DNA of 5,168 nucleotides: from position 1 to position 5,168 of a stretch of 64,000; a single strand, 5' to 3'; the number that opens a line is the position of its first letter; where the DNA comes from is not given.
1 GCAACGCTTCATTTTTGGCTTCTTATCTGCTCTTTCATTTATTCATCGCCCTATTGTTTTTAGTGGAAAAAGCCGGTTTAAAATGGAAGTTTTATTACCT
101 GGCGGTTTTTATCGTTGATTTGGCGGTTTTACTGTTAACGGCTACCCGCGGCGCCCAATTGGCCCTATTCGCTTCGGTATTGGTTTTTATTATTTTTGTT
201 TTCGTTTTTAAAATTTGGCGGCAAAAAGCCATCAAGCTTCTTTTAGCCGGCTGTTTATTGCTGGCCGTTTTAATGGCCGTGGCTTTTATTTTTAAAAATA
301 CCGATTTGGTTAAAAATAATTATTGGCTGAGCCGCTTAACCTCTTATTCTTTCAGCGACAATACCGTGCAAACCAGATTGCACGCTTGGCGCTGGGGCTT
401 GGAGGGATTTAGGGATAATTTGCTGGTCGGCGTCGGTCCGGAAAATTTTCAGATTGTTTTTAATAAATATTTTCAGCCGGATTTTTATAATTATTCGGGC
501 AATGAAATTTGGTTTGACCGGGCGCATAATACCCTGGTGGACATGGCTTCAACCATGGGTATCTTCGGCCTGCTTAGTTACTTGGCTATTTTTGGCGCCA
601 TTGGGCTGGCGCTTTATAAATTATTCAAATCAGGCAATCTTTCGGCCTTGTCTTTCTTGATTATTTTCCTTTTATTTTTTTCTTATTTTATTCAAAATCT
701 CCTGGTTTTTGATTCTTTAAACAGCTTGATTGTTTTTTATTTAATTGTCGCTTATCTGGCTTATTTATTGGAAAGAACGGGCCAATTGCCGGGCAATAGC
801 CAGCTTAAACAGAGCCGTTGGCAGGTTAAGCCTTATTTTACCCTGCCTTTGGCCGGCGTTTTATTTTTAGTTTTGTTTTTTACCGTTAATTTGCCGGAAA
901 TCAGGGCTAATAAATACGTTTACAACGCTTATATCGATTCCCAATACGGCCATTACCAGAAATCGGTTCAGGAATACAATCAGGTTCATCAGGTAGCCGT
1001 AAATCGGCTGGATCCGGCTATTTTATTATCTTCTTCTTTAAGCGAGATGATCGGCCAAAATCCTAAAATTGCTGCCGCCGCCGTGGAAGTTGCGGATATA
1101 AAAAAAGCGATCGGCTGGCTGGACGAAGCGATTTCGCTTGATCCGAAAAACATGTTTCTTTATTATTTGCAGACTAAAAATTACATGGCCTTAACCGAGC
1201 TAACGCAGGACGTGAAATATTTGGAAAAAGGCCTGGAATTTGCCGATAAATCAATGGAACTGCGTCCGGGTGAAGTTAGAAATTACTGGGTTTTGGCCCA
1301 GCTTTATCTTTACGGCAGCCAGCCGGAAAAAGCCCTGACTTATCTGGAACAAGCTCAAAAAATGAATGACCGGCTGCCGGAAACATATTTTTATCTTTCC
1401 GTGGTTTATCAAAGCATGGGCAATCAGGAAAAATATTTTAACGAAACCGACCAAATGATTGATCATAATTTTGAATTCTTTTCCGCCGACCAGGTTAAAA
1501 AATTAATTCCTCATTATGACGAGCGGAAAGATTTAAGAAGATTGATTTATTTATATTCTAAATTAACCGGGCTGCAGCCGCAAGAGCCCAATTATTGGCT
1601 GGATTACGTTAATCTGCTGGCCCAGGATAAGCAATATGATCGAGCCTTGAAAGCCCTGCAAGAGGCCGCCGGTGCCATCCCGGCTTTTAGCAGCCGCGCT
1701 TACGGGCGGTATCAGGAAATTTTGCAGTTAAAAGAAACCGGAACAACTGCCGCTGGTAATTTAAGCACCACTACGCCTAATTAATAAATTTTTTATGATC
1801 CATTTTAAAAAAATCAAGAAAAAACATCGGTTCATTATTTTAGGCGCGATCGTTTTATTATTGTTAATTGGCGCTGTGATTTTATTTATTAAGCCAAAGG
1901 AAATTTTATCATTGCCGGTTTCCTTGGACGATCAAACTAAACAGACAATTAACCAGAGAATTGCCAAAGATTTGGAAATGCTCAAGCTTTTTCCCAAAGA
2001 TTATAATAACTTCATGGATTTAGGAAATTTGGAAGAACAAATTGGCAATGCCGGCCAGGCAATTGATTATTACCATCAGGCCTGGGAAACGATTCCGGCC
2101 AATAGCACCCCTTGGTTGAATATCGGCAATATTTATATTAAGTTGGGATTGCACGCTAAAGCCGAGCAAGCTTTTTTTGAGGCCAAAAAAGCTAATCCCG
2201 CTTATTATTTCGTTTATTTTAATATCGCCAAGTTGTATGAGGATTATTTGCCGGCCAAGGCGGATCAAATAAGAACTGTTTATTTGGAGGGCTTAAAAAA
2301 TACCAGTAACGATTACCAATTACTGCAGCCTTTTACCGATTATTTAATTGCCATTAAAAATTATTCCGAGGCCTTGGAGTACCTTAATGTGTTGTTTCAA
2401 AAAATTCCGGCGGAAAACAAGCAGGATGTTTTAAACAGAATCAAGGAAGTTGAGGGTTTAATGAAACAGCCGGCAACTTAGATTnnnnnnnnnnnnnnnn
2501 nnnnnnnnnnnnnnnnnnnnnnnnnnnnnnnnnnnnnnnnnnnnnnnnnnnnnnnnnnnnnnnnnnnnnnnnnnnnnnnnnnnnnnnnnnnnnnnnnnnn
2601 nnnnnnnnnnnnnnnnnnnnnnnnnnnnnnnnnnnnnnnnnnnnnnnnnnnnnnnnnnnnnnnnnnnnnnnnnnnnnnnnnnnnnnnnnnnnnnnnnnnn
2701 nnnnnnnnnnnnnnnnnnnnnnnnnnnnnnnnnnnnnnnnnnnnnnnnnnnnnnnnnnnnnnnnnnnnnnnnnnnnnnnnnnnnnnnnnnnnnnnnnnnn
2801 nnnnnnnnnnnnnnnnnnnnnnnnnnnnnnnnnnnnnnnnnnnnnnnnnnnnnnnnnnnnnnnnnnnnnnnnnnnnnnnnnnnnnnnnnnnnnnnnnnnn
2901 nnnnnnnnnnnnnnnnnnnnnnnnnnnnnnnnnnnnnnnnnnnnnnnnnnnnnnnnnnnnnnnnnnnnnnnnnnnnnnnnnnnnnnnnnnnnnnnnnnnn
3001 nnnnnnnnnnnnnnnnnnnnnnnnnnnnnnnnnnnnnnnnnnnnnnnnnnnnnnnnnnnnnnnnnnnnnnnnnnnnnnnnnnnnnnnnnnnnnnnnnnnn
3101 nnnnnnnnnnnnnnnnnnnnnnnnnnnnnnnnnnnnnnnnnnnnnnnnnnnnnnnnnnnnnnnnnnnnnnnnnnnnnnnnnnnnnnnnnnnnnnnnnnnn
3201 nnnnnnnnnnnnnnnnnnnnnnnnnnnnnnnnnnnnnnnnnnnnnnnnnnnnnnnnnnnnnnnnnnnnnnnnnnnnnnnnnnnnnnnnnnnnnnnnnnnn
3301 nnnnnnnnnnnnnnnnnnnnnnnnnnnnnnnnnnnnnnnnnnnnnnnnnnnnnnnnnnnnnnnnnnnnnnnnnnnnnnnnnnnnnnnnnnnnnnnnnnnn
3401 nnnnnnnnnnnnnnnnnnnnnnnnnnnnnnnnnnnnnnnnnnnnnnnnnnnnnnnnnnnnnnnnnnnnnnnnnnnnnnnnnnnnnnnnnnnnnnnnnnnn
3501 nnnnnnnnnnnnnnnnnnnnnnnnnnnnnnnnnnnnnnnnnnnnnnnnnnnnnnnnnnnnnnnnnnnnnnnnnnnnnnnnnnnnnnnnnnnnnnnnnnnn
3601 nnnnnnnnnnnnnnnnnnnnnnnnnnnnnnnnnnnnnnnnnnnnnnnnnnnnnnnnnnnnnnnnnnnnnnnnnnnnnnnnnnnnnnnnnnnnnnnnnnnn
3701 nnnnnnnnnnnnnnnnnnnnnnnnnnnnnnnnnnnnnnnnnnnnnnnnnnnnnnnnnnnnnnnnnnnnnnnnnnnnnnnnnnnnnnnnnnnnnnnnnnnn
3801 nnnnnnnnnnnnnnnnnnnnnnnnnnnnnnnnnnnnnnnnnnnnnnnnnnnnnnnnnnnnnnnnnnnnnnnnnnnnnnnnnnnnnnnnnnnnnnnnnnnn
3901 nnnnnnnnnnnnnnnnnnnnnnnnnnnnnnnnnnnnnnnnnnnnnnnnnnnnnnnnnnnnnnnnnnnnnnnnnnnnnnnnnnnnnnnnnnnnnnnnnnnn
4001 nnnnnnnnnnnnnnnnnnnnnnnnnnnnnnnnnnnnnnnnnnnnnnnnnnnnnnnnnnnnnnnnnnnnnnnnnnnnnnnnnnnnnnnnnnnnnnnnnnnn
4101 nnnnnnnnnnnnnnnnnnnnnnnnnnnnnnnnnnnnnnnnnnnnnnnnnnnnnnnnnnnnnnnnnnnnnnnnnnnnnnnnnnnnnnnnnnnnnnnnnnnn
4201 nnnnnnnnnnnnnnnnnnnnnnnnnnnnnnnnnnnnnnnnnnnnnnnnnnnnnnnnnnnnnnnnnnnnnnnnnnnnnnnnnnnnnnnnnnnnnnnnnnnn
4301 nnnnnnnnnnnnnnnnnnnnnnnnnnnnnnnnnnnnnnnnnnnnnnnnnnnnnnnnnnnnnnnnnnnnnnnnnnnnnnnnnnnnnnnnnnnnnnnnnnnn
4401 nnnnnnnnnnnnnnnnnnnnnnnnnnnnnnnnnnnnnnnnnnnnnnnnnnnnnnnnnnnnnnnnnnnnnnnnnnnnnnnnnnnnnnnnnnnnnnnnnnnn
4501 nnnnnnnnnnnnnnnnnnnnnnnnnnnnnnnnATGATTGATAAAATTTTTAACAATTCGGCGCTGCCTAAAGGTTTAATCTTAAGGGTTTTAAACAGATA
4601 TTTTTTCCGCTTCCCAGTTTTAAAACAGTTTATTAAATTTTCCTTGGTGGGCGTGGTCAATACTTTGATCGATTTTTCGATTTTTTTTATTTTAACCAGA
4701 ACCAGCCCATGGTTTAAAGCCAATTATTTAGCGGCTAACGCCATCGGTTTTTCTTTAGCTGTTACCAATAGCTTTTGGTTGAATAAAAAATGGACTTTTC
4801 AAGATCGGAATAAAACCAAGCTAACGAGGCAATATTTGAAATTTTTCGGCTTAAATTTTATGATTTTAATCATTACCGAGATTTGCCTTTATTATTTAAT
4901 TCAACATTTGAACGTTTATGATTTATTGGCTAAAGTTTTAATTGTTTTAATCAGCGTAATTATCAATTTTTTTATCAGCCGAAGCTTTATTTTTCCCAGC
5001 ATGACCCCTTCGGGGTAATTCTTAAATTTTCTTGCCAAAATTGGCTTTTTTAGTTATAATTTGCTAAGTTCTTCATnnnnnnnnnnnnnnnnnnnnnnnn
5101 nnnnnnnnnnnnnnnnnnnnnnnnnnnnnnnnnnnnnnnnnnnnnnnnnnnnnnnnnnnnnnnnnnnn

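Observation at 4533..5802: Gtr-like lipid-linked glycosylation modules: gtrA with a DPM-like GT2, GT2 with DUF2304, and a separate GT-C transferase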

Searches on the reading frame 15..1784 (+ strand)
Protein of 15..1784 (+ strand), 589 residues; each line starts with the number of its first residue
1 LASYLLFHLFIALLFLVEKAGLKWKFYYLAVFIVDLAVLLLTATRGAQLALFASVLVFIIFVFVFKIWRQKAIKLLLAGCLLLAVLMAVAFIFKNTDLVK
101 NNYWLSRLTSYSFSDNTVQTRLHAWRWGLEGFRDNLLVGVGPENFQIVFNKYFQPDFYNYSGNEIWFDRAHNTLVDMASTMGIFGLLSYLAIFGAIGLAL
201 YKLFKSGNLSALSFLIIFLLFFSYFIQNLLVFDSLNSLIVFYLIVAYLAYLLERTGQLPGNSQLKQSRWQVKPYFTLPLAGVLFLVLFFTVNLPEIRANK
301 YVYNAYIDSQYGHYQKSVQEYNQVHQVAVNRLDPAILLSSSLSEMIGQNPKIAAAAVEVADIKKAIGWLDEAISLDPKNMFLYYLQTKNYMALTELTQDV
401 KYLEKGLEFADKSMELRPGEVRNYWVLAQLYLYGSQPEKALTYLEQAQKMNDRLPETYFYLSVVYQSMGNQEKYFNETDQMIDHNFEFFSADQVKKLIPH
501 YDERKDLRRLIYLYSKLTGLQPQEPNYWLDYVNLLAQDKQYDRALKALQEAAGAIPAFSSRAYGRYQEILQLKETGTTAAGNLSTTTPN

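Call 3: search_protein_families(library=pfam, proteins=[window:15-1784:+], max_evalue=0.01)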
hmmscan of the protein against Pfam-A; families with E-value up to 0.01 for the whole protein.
window:15-1784:+ (589 aa): 12 families
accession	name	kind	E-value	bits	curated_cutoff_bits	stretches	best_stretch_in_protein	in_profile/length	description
PF04932.20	Wzy_C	-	1.1e-21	77.6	31.7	1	31-190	2-149/149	O-Antigen ligase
PF13428.12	TPR_14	-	3.2e-08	33.9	23.5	0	525-556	1-32/44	Tetratricopeptide repeat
PF13424.12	TPR_12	-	5.2e-06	27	30.1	1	401-450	24-74/77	Tetratricopeptide repeat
PF07719.23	TPR_2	-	2.8e-05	24.3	27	0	424-451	4-31/34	Tetratricopeptide repeat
PF13432.12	TPR_16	-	0.00012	22.8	32.7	0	514-556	20-62/65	Tetratricopeptide repeat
PF12895.13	ANAPC3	-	0.00031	21.4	27.2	0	409-455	11-56/82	Anaphase-promoting complex, cyclosome, subunit 3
PF12569.14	NatA_aux_su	-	0.00031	20.2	33.3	0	415-479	184-250/515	N-terminal acetyltransferase A, auxiliary subunit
PF13181.12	TPR_8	-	0.00049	20.5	25.7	0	422-451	2-31/34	Tetratricopeptide repeat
PF13431.12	TPR_17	-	0.0007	20.1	24.4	0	520-545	8-33/34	Tetratricopeptide repeat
PF14559.12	TPR_19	-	0.0013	19.4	25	0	513-556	13-56/68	Tetratricopeptide repeat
PF00515.34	TPR_1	-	0.0028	17.9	27.8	0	427-451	7-31/34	Tetratricopeptide repeat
PF20035.4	DUF6439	-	0.0081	17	27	0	428-452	54-78/92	Family of unknown function (DUF6439)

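Call 17: search_protein_families(library=ncbifam, proteins=[window:15-1784:+], max_evalue=0.01)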
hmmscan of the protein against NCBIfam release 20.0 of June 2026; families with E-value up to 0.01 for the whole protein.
window:15-1784:+ (589 aa): 7 families
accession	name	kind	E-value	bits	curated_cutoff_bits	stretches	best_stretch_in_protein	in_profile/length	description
TIGR02917.1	PEP_TPR_lipo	equivalog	8.1e-09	33.9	312.2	1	360-552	547-730/899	XrtA/PEP-CTERM system TPR-repeat protein PrsT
NF040959.1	MamA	equivalog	1.3e-08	34.5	200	0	436-551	52-165/204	magnetosome protein MamA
NF047558.1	TPR_END_plus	domain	3.1e-05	23.8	32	0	424-454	2-32/56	TPR end-of-group domain-containing protein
TIGR00947.1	2A73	equivalog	5.8e-05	22.3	366.4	1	1-192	174-357/425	IctB family putative bicarbonate transporter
NF008757.0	PRK11788.1-5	equivalog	0.0011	18.2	363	1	393-551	147-308/388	lipopolysaccharide assembly protein LapB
NF052415.1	T3SS_chap_SctY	equivalog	0.0016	18.9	70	0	415-473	34-95/106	type III secretion apparatus assembly chaperone SctY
TIGR02521.1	type_IV_pilW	equivalog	0.0046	16.5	154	0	425-473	35-83/234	type IV pilus biogenesis/stability protein PilW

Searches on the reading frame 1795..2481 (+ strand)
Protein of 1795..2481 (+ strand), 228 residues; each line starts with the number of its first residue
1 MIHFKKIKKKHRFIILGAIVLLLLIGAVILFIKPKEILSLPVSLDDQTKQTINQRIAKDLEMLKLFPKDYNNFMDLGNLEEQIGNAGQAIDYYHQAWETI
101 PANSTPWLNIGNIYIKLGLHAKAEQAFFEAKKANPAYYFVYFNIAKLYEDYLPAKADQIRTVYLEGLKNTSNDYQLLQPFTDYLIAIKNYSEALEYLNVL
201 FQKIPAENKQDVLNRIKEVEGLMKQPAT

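Call 3: search_protein_families(library=pfam, proteins=[window:1795-2481:+], max_evalue=0.01)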
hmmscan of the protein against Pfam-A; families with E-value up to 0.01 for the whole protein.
window:1795-2481:+ (228 aa): 10 families
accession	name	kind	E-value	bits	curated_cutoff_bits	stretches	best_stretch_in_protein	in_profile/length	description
PF00515.34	TPR_1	-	6e-08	32.6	27.8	1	107-135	4-32/34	Tetratricopeptide repeat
PF14559.12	TPR_19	-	8.3e-08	32.9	25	1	84-135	5-56/68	Tetratricopeptide repeat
PF13428.12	TPR_14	-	1.2e-07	32.1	23.5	0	74-111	5-42/44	Tetratricopeptide repeat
PF13181.12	TPR_8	-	3.5e-07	30.3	25.7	1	107-136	4-33/34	Tetratricopeptide repeat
PF07719.23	TPR_2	-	2.2e-06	27.8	27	0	107-136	4-33/34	Tetratricopeptide repeat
PF23914.1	TPR_CcmH_CycH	-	6.6e-06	26.5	42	1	101-209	47-156/158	Cytochrome c-type biogenesis protein H TPR domain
PF13424.12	TPR_12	-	0.00043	20.9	30.1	0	107-127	6-26/77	Tetratricopeptide repeat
PF13432.12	TPR_16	-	0.00098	20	32.7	1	75-135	2-62/65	Tetratricopeptide repeat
PF13431.12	TPR_17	-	0.0012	19.4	24.4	0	101-125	10-34/34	Tetratricopeptide repeat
PF04212.24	MIT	-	0.0014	19.1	30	0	182-214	19-51/66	MIT (microtubule interacting and transport) domain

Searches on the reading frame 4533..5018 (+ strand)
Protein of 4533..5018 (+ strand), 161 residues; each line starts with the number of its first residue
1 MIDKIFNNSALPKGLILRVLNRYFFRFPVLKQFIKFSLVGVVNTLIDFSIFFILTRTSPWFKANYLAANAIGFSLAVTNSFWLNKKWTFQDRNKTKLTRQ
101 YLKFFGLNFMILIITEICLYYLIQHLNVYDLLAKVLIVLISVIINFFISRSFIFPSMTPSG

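Call 3: search_protein_families(library=pfam, proteins=[window:4533-5018:+], max_evalue=0.01)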
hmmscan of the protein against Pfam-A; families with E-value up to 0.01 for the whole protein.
window:4533-5018:+ (161 aa): 1 family
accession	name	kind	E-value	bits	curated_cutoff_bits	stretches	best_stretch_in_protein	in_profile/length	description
PF04138.20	GtrA_DPMS_TM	-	1.5e-28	99.8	26.1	1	35-154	1-117/117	GtrA/DPMS, transmembrane domain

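Call 15: search_solved_structures(query=window:4533-5018:+, max_evalue=10, show_alignments=2)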
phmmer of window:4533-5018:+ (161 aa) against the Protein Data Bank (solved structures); distinct sequences matched with E-value up to 10: 1.
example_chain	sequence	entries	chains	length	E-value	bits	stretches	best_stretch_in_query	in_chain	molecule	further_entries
5mlz_A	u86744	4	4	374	0.00042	23.8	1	30-152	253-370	Dolichol monophosphate mannose synthase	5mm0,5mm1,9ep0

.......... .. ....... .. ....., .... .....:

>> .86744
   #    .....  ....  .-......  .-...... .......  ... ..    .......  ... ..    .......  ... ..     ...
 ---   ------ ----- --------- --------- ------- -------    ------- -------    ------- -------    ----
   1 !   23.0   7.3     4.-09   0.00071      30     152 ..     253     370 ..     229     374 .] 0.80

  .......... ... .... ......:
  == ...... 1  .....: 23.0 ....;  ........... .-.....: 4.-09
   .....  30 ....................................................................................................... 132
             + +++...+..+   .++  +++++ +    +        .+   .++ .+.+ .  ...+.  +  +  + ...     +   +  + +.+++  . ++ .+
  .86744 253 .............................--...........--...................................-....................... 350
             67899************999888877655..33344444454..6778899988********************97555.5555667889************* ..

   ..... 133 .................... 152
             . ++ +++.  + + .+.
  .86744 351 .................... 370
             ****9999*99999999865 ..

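Call 17: search_protein_families(library=ncbifam, proteins=[window:4533-5018:+], max_evalue=0.01)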
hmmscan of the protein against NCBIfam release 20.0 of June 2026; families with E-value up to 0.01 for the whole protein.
window:4533-5018:+ (161 aa): 1 family
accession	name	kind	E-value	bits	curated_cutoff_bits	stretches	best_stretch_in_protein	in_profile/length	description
NF052609.1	PhinosDhcerSyn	equivalog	0.009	15.4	480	0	30-65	143-178/305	phosphoinositol dihydroceramide synthase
